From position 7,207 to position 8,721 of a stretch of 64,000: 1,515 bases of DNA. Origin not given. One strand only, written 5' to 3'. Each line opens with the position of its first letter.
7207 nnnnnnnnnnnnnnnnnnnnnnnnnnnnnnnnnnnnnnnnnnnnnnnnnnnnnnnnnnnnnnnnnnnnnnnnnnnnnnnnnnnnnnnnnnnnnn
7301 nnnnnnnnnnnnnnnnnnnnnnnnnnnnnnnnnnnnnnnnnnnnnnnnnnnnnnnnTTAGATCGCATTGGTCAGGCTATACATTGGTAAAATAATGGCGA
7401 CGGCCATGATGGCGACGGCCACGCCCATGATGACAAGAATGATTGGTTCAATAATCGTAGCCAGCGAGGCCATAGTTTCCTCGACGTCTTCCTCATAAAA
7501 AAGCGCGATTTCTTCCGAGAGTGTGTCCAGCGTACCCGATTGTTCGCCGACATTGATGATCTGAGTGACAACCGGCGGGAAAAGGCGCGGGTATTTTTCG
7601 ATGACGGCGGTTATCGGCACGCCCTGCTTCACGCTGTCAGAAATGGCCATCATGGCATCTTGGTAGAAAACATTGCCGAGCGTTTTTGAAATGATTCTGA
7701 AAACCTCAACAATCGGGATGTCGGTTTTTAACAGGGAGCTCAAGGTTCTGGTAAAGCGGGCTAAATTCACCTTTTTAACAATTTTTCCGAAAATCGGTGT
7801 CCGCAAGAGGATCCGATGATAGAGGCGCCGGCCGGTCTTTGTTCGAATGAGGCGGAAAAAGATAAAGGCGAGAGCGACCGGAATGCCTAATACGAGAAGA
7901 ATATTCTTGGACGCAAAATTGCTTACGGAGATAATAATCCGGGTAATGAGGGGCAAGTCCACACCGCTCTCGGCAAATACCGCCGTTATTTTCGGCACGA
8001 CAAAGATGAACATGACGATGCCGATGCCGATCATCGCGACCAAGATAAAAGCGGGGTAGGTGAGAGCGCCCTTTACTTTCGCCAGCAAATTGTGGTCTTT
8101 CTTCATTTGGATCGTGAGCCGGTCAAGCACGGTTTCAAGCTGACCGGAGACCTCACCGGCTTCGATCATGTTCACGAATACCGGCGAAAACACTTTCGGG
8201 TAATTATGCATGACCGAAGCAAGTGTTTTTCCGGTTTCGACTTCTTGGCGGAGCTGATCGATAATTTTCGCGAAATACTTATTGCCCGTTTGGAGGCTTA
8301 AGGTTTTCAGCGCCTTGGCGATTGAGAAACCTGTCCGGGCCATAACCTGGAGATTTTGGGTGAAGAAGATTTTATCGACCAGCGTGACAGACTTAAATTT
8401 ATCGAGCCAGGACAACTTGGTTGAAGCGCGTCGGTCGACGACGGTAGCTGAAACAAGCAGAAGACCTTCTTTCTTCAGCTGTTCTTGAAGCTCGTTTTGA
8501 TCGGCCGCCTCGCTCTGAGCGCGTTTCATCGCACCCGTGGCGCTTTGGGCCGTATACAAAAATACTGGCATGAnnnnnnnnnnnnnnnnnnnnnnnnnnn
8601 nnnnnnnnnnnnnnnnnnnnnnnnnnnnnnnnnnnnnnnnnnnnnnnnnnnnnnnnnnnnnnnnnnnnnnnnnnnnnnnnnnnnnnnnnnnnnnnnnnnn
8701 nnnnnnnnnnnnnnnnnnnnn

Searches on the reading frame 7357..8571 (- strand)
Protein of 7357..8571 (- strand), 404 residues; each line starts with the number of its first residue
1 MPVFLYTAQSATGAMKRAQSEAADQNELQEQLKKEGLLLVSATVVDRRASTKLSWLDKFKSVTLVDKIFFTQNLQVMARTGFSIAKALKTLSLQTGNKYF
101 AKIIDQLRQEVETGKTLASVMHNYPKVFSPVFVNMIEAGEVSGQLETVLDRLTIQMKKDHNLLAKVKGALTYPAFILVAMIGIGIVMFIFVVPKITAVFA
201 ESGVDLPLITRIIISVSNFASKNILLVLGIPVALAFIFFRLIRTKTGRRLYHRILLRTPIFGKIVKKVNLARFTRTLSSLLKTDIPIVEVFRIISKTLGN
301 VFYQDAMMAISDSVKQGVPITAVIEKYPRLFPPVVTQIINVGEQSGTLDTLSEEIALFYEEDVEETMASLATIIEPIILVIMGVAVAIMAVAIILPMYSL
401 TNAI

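Call 75: search_protein_families(library=pfam, proteins=[window:7357-8571:-], max_evalue=0.00001)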
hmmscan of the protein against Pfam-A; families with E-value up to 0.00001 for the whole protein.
window:7357-8571:- (404 aa): 1 family
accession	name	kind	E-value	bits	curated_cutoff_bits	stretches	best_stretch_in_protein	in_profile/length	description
PF00482.28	T2SSF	-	1e-55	187.5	25.2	2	70-193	1-125/125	Type II secretion system (T2SS), protein F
